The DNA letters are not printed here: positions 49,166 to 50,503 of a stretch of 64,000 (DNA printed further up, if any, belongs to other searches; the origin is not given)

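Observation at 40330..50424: ECF-sigma/anti-sigma-controlled SusC/SusD locus whose only enzymes are two phosphodiester glycosidases, next to GH125 + GH2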

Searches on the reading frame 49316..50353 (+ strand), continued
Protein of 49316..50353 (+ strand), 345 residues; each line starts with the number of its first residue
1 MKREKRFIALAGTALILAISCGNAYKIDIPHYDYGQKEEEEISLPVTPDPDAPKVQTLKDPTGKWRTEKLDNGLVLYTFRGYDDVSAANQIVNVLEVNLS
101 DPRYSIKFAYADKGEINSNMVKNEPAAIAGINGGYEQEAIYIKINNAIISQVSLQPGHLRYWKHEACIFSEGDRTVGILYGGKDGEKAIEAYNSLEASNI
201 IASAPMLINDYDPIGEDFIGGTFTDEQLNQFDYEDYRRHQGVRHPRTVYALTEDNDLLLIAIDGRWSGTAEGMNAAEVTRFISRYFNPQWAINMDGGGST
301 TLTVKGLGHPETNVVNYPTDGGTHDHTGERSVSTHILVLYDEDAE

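Call 38: search_protein_families(library=pfam, proteins=[L074:11123-11905:+, L062:8545-9924:+, L062:6577-8532:+, L073:599-1897:+, L052:7450-8631:-, L081:7929-8696:+, L044:9935-12124:+, L016:10004-12055:+, L036:12043-12903:+, L020:19443-20918:-], max_evalue=0.001)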
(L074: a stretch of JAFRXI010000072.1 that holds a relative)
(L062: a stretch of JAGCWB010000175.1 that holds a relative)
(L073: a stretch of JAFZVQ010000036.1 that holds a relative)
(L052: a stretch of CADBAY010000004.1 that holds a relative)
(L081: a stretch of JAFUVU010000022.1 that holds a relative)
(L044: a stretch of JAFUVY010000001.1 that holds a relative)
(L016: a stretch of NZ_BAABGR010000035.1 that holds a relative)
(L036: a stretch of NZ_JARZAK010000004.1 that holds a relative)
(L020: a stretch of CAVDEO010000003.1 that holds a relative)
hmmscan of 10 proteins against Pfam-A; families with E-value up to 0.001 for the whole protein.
L074:11123-11905:+ (260 aa): 3 families
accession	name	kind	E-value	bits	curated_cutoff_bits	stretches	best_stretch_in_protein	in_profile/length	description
PF13472.12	Lipase_GDSL_2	-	1.5e-23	84.7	32.9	1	49-242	1-176/178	GDSL-like Lipase/Acylhydrolase family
PF00657.28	Lipase_GDSL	-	5.5e-12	46.7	23.6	1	48-246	2-205/208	GDSL-like Lipase/Acylhydrolase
PF17182.10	OSK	-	0.00043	20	27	1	129-205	72-144/202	OSK domain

L062:8545-9924:+ (459 aa): 1 family
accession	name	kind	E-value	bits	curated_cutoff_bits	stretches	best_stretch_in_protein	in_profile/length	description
PF07690.21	MFS_1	-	1.6e-40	139.6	33.4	1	39-408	3-344/347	Major Facilitator Superfamily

L062:6577-8532:+ (651 aa): 3 families
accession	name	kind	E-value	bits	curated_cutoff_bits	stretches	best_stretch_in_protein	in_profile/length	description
PF00728.28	Glyco_hydro_20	-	3.3e-97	326.4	22.3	1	149-459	1-347/348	Glycosyl hydrolase family 20, catalytic domain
PF02838.20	Glyco_hydro_20b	-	4.1e-16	60.3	26.1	1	27-146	2-124/124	Glycosyl hydrolase family 20, domain 2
PF00754.31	F5_F8_type_C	-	0.0002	21.9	28.2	1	538-636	17-114/127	F5/8 type C domain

L073:599-1897:+ (432 aa): 1 family
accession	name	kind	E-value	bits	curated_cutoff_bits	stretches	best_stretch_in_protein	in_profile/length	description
PF00328.27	His_Phos_2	-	5.6e-10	39.6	23.6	1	75-182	10-118/354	Histidine phosphatase superfamily (branch 2)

L052:7450-8631:- (393 aa): 3 families
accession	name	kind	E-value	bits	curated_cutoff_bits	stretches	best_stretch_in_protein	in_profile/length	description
PF00149.33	Metallophos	-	4.4e-17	63.6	21.5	1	149-340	5-191/191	Calcineurin-like phosphoesterase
PF16656.11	Pur_ac_phosph_N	-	2.1e-08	35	30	1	35-109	8-81/93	Purple acid Phosphatase, N-terminal domain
PF12850.12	Metallophos_2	-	0.00015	22.3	27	1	149-340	5-119/154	Calcineurin-like phosphoesterase superfamily domain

L081:7929-8696:+ (255 aa): 1 family
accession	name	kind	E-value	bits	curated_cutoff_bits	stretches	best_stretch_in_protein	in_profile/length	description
PF03372.29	Exo_endo_phos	-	3.3e-20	73.2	24.5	1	29-246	1-225/225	Endonuclease/Exonuclease/phosphatase family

L044:9935-12124:+ (729 aa): 1 family
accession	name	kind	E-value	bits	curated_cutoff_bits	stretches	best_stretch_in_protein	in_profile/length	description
PF09992.14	NAGPA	-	1.8e-19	71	25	1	105-296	19-161/169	Phosphodiester glycosidase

L016:10004-12055:+ (683 aa): 2 families
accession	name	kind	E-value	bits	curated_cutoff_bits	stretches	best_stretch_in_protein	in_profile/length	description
PF09992.14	NAGPA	-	4.4e-26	92.5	25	1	115-317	2-168/169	Phosphodiester glycosidase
PF07581.17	Glug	-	3.5e-06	27.5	20.5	0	471-502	4-27/28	The GLUG motif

L036:12043-12903:+ (286 aa): 1 family
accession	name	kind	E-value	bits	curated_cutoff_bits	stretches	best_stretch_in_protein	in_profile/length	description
PF09992.14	NAGPA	-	1.4e-39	136.5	25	1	92-284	1-169/169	Phosphodiester glycosidase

L020:19443-20918:- (491 aa): 3 families
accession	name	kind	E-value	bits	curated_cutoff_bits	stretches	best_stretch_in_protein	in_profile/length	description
PF10566.15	Glyco_hydro_97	-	3.2e-102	342.1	32.5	1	72-374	1-274/275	Glycoside hydrolase 97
PF14509.12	GH97_C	-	5.3e-24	84.8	25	1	377-477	1-96/97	Glycosyl-hydrolase 97 C-terminal, oligomerisation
PF14508.12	GH97_N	-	2e-13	50.8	25.3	1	1-67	176-229/229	Glycosyl-hydrolase 97 N-terminal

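Call 39: search_protein_families(library=ncbifam, proteins=[L062:8545-9924:+, L073:599-1897:+, L044:10955-12124:+, L052:7450-8631:-, L081:7929-8696:+], max_evalue=0.01)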
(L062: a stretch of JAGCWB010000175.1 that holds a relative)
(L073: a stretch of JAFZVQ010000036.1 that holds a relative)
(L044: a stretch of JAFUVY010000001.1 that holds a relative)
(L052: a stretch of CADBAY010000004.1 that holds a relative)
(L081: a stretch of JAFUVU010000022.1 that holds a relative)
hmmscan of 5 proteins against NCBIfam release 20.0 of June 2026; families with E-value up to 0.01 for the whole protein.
L062:8545-9924:+ (459 aa): 12 families
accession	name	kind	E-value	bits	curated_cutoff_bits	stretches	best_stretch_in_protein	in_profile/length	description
TIGR00881.1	2A0104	subfamily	1.4e-66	225.1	407.75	1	39-419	2-371/379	phosphoglycerate transporter protein PgtP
NF008661.1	PRK11663.1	subfamily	2.9e-61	207.8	564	1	5-450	3-432/439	MFS transporter family glucose-6-phosphate receptor UhpC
TIGR00712.1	glpT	equivalog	7.2e-61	206.6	632.55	1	7-453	5-437/440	glycerol-3-phosphate transporter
NF008433.0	PRK11273.1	equivalog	6e-57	193.8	748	1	11-445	8-429/452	glycerol-3-phosphate transporter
NF047787.1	PhglyTportPgtP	equivalog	1.5e-52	178.9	750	1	11-422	8-414/451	phosphoglycerate transporter PgtP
NF007107.1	PRK09556.1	equivalog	1.2e-48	166.3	497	1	6-419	4-412/469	hexose-6-phosphate:phosphate antiporter UhpT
TIGR00893.1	2A0114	subfamily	9.7e-28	97.2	395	1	40-418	2-371/399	D-galactonate transporter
TIGR00886.1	2A0108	subfamily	1.1e-12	47.7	311.7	1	40-402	9-363/368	NarK family nitrate/nitrite MFS transporter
TIGR00894.1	2A0114euk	subfamily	1.1e-12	47.2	626.45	1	67-443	76-440/465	Na(+)-dependent inorganic phosphate cotransporter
TIGR00895.1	2A0115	subfamily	8.3e-09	34.8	418.55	1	27-418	12-398/398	aromatic acid/H+ symport family MFS transporter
TIGR00900.1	2A0121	subfamily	2.9e-07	30.2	319.6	2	190-420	149-362/364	H+ Antiporter protein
TIGR00880.1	2_A_01_02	superfamily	0.0052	16.9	131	0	80-221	11-140/141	multidrug resistance protein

L073:599-1897:+ (432 aa): 0 families

L044:10955-12124:+ (389 aa): 0 families

L052:7450-8631:- (393 aa): 1 family
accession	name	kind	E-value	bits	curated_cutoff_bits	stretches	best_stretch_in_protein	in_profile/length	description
TIGR00040.1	yfcE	subfamily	0.0083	16.2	56.25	0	146-220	2-66/158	YfcE family phosphodiesterase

L081:7929-8696:+ (255 aa): 2 families
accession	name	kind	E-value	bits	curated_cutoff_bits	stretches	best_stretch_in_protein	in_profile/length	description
TIGR00633.1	xth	equivalog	0.0026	17.3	99.05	0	172-225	141-188/255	exodeoxyribonuclease III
NF003842.0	PRK05421.1-4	equivalog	0.0055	16.1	144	1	170-254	174-256/259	endonuclease/exonuclease/phosphatase family protein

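Call 41: search_solved_structures(query=A2, max_evalue=0.01, show_alignments=5)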
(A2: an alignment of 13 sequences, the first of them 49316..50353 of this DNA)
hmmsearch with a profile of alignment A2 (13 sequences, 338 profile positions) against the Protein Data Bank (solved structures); distinct sequences matched with E-value up to 0.01: 7.
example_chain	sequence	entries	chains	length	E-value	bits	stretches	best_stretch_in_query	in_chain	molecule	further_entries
6ozd_A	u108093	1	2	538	1.2e-09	40.9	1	238-308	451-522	Putative exported protein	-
3ohg_A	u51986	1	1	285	1.2e-09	40.9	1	239-319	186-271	Uncharacterized protein from DUF2233 family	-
6pki_A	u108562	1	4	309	3.3e-08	36.2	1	211-317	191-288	N-acetylglucosamine-1-phosphodiester alpha-N-acetylglucosaminidase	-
6pkg_A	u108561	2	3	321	8.9e-08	34.7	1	211-317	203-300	N-acetylglucosamine-1-phosphodiester alpha-N-acetylglucosaminidase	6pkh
6u11_A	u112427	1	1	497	1.2e-06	31.1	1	211-334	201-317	EGF-like domain-containing protein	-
6pku_A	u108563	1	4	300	5.8e-06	28.8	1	212-334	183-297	N-acetylglucosamine-1-phosphodiester alpha-N-acetylglucosaminidase (NAGPA)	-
6pky_A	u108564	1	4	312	1.2e-05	27.7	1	228-334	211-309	N-acetylglucosamine-1-phosphodiester alpha-N-acetylglucosaminidase (NAGPA)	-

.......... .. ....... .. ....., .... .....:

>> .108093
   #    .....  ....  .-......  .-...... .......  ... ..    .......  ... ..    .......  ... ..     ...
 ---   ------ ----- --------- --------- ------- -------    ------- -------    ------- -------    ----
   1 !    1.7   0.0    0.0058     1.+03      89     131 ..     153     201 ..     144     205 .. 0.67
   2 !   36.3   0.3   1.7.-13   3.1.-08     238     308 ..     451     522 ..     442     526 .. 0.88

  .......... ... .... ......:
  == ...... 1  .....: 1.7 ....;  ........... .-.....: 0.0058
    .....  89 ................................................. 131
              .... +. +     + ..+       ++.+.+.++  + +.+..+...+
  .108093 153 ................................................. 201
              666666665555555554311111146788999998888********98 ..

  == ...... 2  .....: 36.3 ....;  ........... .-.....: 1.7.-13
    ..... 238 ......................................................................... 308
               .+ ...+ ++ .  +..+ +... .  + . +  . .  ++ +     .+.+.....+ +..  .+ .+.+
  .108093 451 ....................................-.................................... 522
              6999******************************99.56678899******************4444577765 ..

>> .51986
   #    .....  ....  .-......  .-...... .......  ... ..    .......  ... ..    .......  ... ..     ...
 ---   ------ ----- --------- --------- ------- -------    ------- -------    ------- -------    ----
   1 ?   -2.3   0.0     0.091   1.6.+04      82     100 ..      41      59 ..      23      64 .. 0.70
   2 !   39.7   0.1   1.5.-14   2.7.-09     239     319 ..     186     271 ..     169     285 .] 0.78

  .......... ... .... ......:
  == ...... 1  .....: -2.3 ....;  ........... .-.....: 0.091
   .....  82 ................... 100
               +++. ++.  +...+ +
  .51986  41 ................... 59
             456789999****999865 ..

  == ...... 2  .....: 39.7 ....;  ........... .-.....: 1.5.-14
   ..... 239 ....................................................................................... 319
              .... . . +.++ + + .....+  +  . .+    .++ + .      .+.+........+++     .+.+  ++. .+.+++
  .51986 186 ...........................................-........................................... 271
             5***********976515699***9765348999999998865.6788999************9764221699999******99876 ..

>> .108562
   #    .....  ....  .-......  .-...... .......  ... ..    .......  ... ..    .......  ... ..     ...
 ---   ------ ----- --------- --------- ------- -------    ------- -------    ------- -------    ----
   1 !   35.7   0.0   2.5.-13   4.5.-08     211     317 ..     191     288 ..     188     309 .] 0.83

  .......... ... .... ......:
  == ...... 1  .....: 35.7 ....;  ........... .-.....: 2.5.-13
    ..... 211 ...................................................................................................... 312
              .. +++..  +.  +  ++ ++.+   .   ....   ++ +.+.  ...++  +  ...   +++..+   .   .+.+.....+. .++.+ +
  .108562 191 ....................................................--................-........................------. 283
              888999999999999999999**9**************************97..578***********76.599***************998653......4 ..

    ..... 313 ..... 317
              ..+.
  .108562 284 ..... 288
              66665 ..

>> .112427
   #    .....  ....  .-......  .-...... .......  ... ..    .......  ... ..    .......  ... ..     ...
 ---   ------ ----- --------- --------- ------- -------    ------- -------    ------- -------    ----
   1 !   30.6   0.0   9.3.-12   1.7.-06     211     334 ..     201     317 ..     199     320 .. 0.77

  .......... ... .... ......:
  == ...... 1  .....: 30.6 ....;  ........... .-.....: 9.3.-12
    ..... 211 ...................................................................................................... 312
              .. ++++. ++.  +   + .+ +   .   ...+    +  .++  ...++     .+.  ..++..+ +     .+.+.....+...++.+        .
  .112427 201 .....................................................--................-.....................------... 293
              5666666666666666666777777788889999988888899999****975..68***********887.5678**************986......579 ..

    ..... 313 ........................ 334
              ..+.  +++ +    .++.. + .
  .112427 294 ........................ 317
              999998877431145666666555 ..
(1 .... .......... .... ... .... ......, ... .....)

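Call 55: predict_structure(alignment_id=A4)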
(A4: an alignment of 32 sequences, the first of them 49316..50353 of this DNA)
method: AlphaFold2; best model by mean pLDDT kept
length: 345 residues; sequences in the alignment: 32
mean_pLDDT: 87.0   pTM: 0.85
mean pLDDT of the five models: 87.0, 86.3, 84.4, 83.1, 83.0
residues with pLDDT >= 90: 225; 70-90: 77; 50-70: 24; < 50: 19
segments of 3 or more residues with pLDDT < 50: 21-39
pLDDT, mean of each block of 10 residues (from residue 1): 65 61 38 43 83 93 93 95 95 97 96 94 97 87 94 84 92 91 89 94 95 92 89 91 94 97 90 95 96 80 95 89 80 95 84
secondary structure, 60 per line:
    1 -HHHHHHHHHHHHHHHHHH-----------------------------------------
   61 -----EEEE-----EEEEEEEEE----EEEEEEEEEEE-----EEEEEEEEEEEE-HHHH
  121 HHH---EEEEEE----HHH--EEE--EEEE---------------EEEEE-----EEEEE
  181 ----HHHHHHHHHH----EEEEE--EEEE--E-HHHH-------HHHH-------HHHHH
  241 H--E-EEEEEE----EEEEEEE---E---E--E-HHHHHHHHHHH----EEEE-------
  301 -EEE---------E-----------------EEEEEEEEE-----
elements in order: H2-19 E66-69 E75-83 E88-98 E104-115 H117-123 E127-132 E142-144 E147-150 E166-170 E176-180 H185-194 E199-203 E206-209 H214-217 H225-228 H236-241 E246-251 E256-262 H275-285 E290-293 E302-304 E332-340

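Call 60: fold_search(model_id=the predicted structure, library=pdb)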
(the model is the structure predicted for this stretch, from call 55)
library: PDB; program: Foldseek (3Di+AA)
matches with E <= 10: 283; with E <= 0.001: 15
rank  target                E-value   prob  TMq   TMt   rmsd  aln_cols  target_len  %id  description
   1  6pkg_A                9.0e-14  1.00  0.53  0.59   6.8       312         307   17  Zebrafish N-acetylglucosamine-1-phosphodiester alpha-N-acetylglucosaminidase (NAGPA) catalytic domain auto-inhibited b (released 2020-02-19)
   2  6pki_B                1.3e-13  1.00  0.53  0.61   8.1       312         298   18  Zebrafish N-acetylglucosamine-1-phosphodiester alpha-N-acetylglucosaminidase (NAGPA) catalytic domain (C56S C230S) in  (released 2020-02-19)
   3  6pki_D                1.3e-13  1.00  0.52  0.60   6.9       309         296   17  Zebrafish N-acetylglucosamine-1-phosphodiester alpha-N-acetylglucosaminidase (NAGPA) catalytic domain (C56S C230S) in  (released 2020-02-19)
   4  6pki_A                1.4e-13  1.00  0.54  0.60   8.0       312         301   17  Zebrafish N-acetylglucosamine-1-phosphodiester alpha-N-acetylglucosaminidase (NAGPA) catalytic domain (C56S C230S) in  (released 2020-02-19)
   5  6pku_B                5.0e-13  1.00  0.55  0.70   7.1       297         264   18  Guinea pig N-acetylglucosamine-1-phosphodiester alpha-N-acetylglucosaminidase (NAGPA) catalytic domain (C51S C221S) in (released 2020-02-19)
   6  6pky_D                7.4e-13  1.00  0.54  0.65  10.2       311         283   16  Guinea pig N-acetylglucosamine-1-phosphodiester alpha-N-acetylglucosaminidase (NAGPA) catalytic domain auto-inhibited  (released 2020-02-19)
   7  3ohg                  8.3e-13  1.00  0.55  0.65   5.1       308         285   18  Crystal structure of a protein with unknown function from DUF2233 family (BACOVA_00430) from Bacteroides ovatus at 1.80  (released 2010-09-08)
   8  6pku_A                1.2e-12  1.00  0.56  0.71   7.0       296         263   18  Guinea pig N-acetylglucosamine-1-phosphodiester alpha-N-acetylglucosaminidase (NAGPA) catalytic domain (C51S C221S) in (released 2020-02-19)
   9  6u11_A                1.5e-12  1.00  0.53  0.58   8.1       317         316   16  Xenopus laevis N-acetylglucosamine-1-phosphodiester alpha-N-acetylglucosaminidase (NAGPA) (C46S C219S C453S C480S C486 (released 2020-02-19)
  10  6pky_A                1.5e-12  1.00  0.52  0.62  11.4       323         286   16  Guinea pig N-acetylglucosamine-1-phosphodiester alpha-N-acetylglucosaminidase (NAGPA) catalytic domain auto-inhibited  (released 2020-02-19)
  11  6pky_C                1.8e-12  1.00  0.56  0.67  10.1       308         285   17  Guinea pig N-acetylglucosamine-1-phosphodiester alpha-N-acetylglucosaminidase (NAGPA) catalytic domain auto-inhibited  (released 2020-02-19)
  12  6pky_B                2.6e-12  1.00  0.54  0.64  10.4       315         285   17  Guinea pig N-acetylglucosamine-1-phosphodiester alpha-N-acetylglucosaminidase (NAGPA) catalytic domain auto-inhibited  (released 2020-02-19)
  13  5h3k                  1.4e-11  1.00  0.47  0.32  12.1       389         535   14  Crystal structure of a hypothetical protein from Synechocystis (released 2017-10-25)
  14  6ozd_B                7.3e-10  1.00  0.42  0.28  12.2       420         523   13  Crystal structure of Putative exported protein (BPSS2145) from Burkholderia pseudomallei K96243 (released 2019-06-12)
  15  6ozd_A                1.1e-09  1.00  0.41  0.28  12.0       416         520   14  Crystal structure of Putative exported protein (BPSS2145) from Burkholderia pseudomallei K96243 (released 2019-06-12)
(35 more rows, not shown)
